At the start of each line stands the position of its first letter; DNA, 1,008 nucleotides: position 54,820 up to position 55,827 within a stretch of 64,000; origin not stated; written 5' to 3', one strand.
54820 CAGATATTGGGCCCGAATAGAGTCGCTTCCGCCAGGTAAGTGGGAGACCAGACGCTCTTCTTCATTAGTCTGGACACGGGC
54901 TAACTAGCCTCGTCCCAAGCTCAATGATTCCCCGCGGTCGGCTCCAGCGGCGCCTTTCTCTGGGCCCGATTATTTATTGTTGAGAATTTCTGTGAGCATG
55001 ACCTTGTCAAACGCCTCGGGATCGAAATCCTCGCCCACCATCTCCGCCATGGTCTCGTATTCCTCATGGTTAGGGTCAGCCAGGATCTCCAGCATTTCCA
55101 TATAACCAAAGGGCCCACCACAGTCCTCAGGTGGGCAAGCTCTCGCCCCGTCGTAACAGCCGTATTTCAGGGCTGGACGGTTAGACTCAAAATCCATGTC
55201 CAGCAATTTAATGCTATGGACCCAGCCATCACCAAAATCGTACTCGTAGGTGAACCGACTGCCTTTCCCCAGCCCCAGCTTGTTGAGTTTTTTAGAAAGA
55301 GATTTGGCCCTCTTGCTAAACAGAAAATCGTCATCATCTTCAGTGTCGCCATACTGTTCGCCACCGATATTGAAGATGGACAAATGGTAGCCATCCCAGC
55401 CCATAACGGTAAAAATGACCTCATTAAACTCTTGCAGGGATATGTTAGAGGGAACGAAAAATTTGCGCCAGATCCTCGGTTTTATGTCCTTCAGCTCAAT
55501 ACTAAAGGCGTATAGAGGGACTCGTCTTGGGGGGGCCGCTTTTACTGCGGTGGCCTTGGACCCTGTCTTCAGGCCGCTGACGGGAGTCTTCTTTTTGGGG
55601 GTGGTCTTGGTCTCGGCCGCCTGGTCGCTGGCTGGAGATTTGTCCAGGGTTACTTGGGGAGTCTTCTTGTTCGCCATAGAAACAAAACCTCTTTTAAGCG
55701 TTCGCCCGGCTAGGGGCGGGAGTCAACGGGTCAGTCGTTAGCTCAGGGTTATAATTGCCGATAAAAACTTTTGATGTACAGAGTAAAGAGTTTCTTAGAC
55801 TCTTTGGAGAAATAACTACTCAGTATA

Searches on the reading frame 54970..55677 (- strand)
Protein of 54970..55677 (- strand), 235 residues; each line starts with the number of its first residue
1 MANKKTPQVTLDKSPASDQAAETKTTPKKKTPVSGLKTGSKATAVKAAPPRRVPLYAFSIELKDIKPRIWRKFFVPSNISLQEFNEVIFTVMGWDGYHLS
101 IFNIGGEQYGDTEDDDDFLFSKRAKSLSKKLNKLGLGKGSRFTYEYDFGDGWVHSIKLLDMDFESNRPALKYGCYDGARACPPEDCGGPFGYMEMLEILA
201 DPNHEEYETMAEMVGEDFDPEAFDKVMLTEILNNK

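Call 3: search_protein_families(library=pfam, proteins=[window:54970-55677:-], max_evalue=1)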
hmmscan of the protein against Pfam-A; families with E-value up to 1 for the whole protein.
window:54970-55677:- (235 aa): 1 family
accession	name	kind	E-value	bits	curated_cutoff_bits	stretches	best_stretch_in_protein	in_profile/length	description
PF07929.16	PRiA4_ORF3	-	1.6e-55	187.9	26.6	1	56-224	3-170/173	Plasmid pRiA4b ORF-3-like protein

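Call 4: search_protein_families(library=ncbifam, proteins=[window:54970-55677:-], max_evalue=1)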
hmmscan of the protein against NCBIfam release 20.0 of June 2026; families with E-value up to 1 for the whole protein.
window:54970-55677:- (235 aa): 1 family
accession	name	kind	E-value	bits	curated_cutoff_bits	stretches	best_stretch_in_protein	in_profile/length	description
TIGR03734.1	PRTRC_parB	hypoth_equivalog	0.077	11.5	278.6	1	16-92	332-408/555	PRTRC system ParB family protein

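Call 10: search_protein_families(library=padloc, proteins=[window:54970-55677:-], max_evalue=0.1)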
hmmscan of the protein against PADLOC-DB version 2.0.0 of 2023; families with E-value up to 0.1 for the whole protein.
window:54970-55677:- (235 aa): 0 families

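Call 27: find_homologous_proteins(query=A2, max_evalue=1e-20)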
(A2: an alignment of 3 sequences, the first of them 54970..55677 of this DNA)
Query A2 (3 sequences) (235 aa, profile of the alignment): 6397 proteins with E <= 1e-20 among 8000 candidates; the best 120 are listed.
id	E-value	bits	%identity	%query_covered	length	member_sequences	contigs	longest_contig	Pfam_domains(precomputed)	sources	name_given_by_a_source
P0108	6.5e-122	423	48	76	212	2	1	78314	PF07929.17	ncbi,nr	ncbi:MAG: plasmid pRiA4b ORF-3 family protein [Deltaproteobacteria bacterium]|nr:plasmid pRiA4b ORF-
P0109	4.7e-121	420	52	73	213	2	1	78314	PF07929.17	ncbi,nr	ncbi:MAG: plasmid pRiA4b ORF-3 family protein [Deltaproteobacteria bacterium]|nr:plasmid pRiA4b ORF-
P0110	2.3e-100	353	100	100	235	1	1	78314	PF07929.17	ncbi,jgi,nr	ncbi:MAG: plasmid pRiA4b ORF-3 family protein [Deltaproteobacteria bacterium]|jgi:hypothetical prote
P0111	1.5e-69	252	51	82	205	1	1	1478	PF07929.17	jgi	jgi:hypothetical protein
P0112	2.9e-69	251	43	91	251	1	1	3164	PF07929.17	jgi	jgi:hypothetical protein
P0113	1.7e-68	248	54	83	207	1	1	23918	PF07929.17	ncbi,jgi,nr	ncbi:MAG: plasmid pRiA4b ORF-3 family protein [Deltaproteobacteria bacterium]|jgi:hypothetical prote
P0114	2.5e-67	245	50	90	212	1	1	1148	PF07929.17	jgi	jgi:hypothetical protein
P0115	1.1e-64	236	53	74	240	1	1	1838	PF07929.17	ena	-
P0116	2.2e-63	232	54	79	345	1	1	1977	PF07929.17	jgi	jgi:hypothetical protein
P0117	6.1e-63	230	52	73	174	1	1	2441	PF07929.17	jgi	jgi:hypothetical protein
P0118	2.7e-61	225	42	98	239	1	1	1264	PF07929.17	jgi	jgi:hypothetical protein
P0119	7.9e-58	214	40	89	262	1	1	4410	PF07929.17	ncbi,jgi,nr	ncbi:MAG: plasmid pRiA4b ORF-3 family protein [Deltaproteobacteria bacterium]|jgi:hypothetical prote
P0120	1.2e-56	210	45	90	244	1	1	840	PF07929.17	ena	-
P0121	1.4e-56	209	-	-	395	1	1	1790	PF07929.17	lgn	-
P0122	6.4e-54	201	46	78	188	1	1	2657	PF07929.17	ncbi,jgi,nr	ncbi:MAG: plasmid pRiA4b ORF-3 family protein [Rickettsiales bacterium]|jgi:hypothetical protein|nr:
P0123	1.6e-53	199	43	81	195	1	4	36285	PF07929.17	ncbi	ncbi:MAG: plasmid pRiA4b ORF-3 family protein [Thermoplasmata archaeon]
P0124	3.4e-53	198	47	81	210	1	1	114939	PF07929.17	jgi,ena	-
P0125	4.1e-53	198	47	72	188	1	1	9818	PF07929.17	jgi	jgi:hypothetical protein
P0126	5.8e-53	198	45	74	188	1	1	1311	PF07929.17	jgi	jgi:hypothetical protein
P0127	7.4e-53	197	51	73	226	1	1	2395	PF07929.17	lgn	-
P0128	8.0e-53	197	39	94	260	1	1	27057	PF07929.17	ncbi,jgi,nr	ncbi:MAG: plasmid pRiA4b ORF-3 family protein [Deltaproteobacteria bacterium]|jgi:hypothetical prote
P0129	1.9e-52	196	43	76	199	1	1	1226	PF07929.17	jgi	jgi:hypothetical protein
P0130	2.5e-52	196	46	72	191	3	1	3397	PF07929.17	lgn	-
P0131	2.5e-52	196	45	77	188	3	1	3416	PF07929.17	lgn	-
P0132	3.1e-52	195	47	77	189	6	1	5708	PF07929.17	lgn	-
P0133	3.5e-52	195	47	76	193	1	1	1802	PF07929.17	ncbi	-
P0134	4.5e-52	195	39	72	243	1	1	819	PF07929.17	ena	-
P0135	6.6e-52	194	47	73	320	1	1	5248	PF07929.17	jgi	jgi:hypothetical protein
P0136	8.7e-52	194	44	72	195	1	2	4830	PF07929.17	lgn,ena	-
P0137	8.8e-52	194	42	84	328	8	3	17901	PF07929.17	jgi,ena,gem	-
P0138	1.0e-51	194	43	79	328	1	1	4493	PF07929.17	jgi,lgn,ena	-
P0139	1.3e-51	193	47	76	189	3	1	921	PF07929.17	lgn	-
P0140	2.4e-51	192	47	81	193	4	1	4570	PF07929.17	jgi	-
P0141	2.6e-51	192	44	76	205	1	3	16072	PF07929.17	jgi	jgi:hypothetical protein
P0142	2.8e-51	192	46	78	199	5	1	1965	PF07929.17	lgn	-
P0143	2.9e-51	192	41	83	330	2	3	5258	PF07929.17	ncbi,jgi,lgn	jgi:hypothetical protein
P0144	6.0e-51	191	44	78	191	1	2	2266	PF07929.17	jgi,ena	-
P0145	6.8e-51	191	44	76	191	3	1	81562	PF07929.17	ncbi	ncbi:MAG: plasmid pRiA4b ORF-3 family protein [Moorellales bacterium]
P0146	9.3e-51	190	45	76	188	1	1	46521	PF07929.17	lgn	-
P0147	1.0e-50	190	44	72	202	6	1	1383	PF07929.17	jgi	-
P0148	1.2e-50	190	46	72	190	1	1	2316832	PF07929.17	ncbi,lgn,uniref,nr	ncbi:MAG: plasmid pRiA4b ORF-3 family protein [Candidatus Fermentithermobacillus carboniphilus]|unir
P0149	1.4e-50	190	48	78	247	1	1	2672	PF07929.17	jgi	jgi:hypothetical protein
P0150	2.6e-50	189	44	77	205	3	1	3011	PF07929.17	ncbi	-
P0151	2.7e-50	189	42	77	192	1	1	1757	PF07929.17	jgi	-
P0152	3.1e-50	189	43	72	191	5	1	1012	PF07929.17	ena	-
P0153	3.2e-50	189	46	74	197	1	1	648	PF07929.17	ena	-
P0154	3.3e-50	189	47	74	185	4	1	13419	PF07929.17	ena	-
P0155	3.5e-50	189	44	75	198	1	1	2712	PF07929.17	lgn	-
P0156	4.0e-50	188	43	76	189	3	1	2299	PF07929.17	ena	-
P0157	4.2e-50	188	44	77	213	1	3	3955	PF07929.17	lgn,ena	-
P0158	4.3e-50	188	43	77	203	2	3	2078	PF07929.17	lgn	-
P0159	4.8e-50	188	44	72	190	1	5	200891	PF07929.17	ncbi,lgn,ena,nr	ncbi:MAG TPA: plasmid pRiA4b ORF-3 family protein [Firmicutes bacterium]|nr:plasmid pRiA4b ORF-3 fam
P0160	6.7e-50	188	43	76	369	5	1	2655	PF02810.22,PF07929.17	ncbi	-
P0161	6.8e-50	188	39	93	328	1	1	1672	PF07929.17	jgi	jgi:hypothetical protein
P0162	8.2e-50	187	43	79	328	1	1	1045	PF07929.17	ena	-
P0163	8.3e-50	187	45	81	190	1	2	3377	PF07929.17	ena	-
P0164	9.5e-50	187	45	76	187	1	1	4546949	PF07929.17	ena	-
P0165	1.1e-49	187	41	97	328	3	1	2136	PF07929.17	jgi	jgi:hypothetical protein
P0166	1.4e-49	187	42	77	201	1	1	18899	PF07929.17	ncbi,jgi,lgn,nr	ncbi:MAG: plasmid pRiA4b ORF-3 family protein [Candidatus Adiutrix sp.]|jgi:hypothetical protein|nr:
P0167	1.8e-49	186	43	83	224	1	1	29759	PF07929.17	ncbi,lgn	-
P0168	2.0e-49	186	44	72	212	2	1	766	PF07929.17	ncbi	-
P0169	2.0e-49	186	43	81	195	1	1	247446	PF07929.17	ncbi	-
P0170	2.4e-49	186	46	75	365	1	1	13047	PF08897.17,PF07929.17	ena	-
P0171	2.5e-49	186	43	74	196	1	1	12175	PF07929.17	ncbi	-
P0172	2.9e-49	186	47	75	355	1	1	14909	PF08897.17,PF07929.17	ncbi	-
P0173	3.5e-49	185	46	72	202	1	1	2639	PF07929.17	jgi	jgi:hypothetical protein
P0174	3.7e-49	185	44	76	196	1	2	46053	PF07929.17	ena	-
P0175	4.2e-49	185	46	72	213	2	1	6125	PF07929.17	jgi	jgi:hypothetical protein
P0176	4.8e-49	185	46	72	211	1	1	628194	PF07929.17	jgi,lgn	-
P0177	4.9e-49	185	47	72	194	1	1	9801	PF07929.17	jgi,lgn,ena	jgi:hypothetical protein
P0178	5.2e-49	185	41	77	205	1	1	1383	PF07929.17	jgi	jgi:hypothetical protein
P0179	5.4e-49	185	41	72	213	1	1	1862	PF07929.17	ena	-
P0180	5.7e-49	185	38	94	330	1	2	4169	PF07929.17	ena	-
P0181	5.8e-49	185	43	77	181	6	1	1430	PF07929.17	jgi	-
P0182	5.8e-49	185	45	72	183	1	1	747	PF07929.17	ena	-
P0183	6.1e-49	184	43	77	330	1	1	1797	PF07929.17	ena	-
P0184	6.4e-49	184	42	72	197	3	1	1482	PF07929.17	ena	-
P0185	7.4e-49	184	43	71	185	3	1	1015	PF07929.17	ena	-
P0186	9.3e-49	184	46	72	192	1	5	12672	PF07929.17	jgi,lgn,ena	-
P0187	9.5e-49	184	40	96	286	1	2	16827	PF07929.17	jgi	jgi:Plasmid pRiA4b ORF-3-like protein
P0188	9.5e-49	184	47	71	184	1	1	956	PF07929.17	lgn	-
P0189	1.0e-48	184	41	77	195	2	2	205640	PF07929.17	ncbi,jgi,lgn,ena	-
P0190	1.1e-48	184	43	78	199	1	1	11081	PF07929.17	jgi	jgi:hypothetical protein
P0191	1.1e-48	184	41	72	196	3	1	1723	PF07929.17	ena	-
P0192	1.1e-48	184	45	72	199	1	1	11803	PF07929.17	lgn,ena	-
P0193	1.1e-48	184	43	74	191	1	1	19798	PF07929.17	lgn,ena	-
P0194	1.2e-48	183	38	77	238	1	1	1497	PF07929.17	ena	-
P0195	1.2e-48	183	41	83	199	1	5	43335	PF07929.17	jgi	jgi:hypothetical protein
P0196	1.3e-48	183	48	72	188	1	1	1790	PF07929.17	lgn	-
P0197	1.4e-48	183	42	72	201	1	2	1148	PF07929.17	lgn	-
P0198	1.5e-48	183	46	79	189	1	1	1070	PF07929.17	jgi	jgi:hypothetical protein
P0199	1.6e-48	183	43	77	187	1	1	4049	PF07929.17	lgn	-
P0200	1.6e-48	183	49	77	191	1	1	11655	PF07929.17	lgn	-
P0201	1.8e-48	183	46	76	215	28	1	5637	PF07929.17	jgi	-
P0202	1.9e-48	183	41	93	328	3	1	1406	PF07929.17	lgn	-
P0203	2.1e-48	183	43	74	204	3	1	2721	PF07929.17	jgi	jgi:hypothetical protein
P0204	2.1e-48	183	47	75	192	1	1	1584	PF07929.17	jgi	jgi:hypothetical protein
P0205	2.2e-48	183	39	77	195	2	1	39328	PF07929.17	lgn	-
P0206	2.3e-48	183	42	72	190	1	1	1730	PF07929.17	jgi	jgi:hypothetical protein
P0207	2.4e-48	183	45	79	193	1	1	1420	PF07929.17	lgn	-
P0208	2.6e-48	182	42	87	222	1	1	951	PF07929.17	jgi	jgi:hypothetical protein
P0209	3.0e-48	182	43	76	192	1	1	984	PF07929.17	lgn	-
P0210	3.0e-48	182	41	80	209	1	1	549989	PF07929.17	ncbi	ncbi:MAG: plasmid pRiA4b ORF-3 family protein [Candidatus Zixiibacteriota bacterium]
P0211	3.2e-48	182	40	97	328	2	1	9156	PF07929.17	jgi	-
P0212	3.5e-48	182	44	79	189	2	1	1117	PF07929.17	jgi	jgi:hypothetical protein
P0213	3.5e-48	182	44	77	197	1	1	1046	PF07929.17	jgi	jgi:hypothetical protein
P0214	3.8e-48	182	45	72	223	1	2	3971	PF07929.17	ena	-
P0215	4.1e-48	182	46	76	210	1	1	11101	PF07929.17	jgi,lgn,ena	-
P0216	4.1e-48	182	45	76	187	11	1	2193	PF07929.17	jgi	jgi:hypothetical protein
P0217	4.2e-48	182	45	76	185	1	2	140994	PF07929.17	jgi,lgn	jgi:hypothetical protein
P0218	4.4e-48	182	43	74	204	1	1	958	PF07929.17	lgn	-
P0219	4.6e-48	182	43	77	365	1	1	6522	PF08897.17,PF07929.17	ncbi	ncbi:MAG: DUF1841 family protein [Nitrospirota bacterium]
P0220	4.6e-48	182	40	96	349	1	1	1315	PF07929.17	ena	-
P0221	5.2e-48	181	47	75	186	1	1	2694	PF07929.17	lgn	-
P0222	5.2e-48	181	41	72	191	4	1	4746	PF07929.17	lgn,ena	-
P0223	5.4e-48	181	40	86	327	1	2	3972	PF07929.17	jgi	jgi:hypothetical protein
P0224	5.4e-48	181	49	72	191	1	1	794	PF07929.17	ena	-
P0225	5.5e-48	181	42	77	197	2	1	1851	PF07929.17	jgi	jgi:hypothetical protein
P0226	5.5e-48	181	41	85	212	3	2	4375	PF07929.17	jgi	jgi:hypothetical protein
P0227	5.7e-48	181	40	93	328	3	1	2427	PF07929.17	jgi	-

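Call 28: find_encoding_contigs(protein=P0113, flank=10000, max_places=2)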
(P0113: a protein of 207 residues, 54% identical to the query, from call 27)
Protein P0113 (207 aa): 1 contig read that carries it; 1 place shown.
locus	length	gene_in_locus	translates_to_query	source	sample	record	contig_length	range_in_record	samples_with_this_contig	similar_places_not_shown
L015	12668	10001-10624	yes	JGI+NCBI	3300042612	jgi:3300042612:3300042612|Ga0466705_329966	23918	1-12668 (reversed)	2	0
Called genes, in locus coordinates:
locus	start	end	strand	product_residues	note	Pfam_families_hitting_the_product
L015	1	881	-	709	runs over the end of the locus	PF07715:Plug, PF00593:TonB_dep_Rec_b-barrel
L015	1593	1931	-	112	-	-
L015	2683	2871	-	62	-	-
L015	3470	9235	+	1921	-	PF28373:PilY1_homolog_dom, PF05567:T4P_PilY1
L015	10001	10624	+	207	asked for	PF07929:PRiA4_ORF3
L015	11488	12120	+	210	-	PF07929:PRiA4_ORF3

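Call 29: find_encoding_contigs(protein=P0128, flank=10000, max_places=2)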
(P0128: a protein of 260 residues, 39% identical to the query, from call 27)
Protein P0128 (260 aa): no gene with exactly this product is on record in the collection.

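Call 30: find_encoding_contigs(protein=P0166, flank=10000, max_places=2)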
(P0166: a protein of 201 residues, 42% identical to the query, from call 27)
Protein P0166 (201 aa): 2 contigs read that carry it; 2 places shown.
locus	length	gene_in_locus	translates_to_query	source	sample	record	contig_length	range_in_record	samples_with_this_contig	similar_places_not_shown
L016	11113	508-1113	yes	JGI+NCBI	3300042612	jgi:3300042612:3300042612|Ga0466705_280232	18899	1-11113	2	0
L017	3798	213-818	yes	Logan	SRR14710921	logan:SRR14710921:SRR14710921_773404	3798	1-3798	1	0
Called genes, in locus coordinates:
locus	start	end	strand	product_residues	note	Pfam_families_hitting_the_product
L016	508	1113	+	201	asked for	PF07929:PRiA4_ORF3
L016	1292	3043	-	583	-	PF00664:ABC_membrane, PF00005:ABC_tran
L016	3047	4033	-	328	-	PF01075:Glyco_transf_9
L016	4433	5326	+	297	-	-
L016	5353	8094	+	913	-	PF02739:5_3_exonuc_N, PF01367:5_3_exonuc, PF01612:DNA_pol_A_exo1, PF00476:DNA_pol_A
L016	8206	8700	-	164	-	PF00994:MoCF_biosynth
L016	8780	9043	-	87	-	PF01192:RNA_pol_Rpb6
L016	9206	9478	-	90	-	PF00216:Bac_DNA_binding, PF18291:HU-HIG (weak)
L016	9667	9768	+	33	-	-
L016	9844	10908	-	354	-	PF01210:NAD_Gly3P_dh_N, PF02558:ApbA (faint), PF03446:NAD_binding_2 (weak), PF03807:F420_oxidored (faint), PF07479:NAD_Gly3P_dh_C, PF20618:GPD_NAD_C_bact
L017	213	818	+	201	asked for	PF07929:PRiA4_ORF3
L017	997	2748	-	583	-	PF00664:ABC_membrane, PF00005:ABC_tran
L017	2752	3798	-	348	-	?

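Call 48: search_solved_structures(query=A2, max_evalue=0.01, show_alignments=1)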
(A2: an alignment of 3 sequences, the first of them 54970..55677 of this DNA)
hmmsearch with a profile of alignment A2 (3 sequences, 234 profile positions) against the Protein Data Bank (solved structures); distinct sequences matched with E-value up to 0.01: 1.
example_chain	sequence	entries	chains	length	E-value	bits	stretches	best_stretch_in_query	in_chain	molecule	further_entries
2i1s_A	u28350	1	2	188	2.3e-37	131.8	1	27-203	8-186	Hypothetical protein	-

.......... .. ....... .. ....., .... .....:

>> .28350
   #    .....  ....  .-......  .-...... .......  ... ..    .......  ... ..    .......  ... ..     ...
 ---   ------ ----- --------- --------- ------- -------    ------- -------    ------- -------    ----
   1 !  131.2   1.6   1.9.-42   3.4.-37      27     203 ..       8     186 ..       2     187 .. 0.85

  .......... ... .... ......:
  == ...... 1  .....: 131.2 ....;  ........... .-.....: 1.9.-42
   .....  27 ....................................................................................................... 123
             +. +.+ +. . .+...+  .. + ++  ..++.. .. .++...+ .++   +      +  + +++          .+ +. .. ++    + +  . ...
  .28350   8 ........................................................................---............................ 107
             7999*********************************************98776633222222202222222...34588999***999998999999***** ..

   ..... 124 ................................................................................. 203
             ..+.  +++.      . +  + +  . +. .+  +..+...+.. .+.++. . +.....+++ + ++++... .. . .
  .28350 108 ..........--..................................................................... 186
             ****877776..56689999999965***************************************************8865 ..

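Call 56: find_related_loci(query=A2, collection=viral_contigs, flank=10000)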
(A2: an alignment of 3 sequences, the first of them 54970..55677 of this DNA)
Query A2 (235 aa) in viral_contigs; peptide patterns used: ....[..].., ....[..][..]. (x = any residue, [..] = any of these).
512 stretches matched a pattern, but none encodes a relative of the query by tblastn (E <= 1e-3).
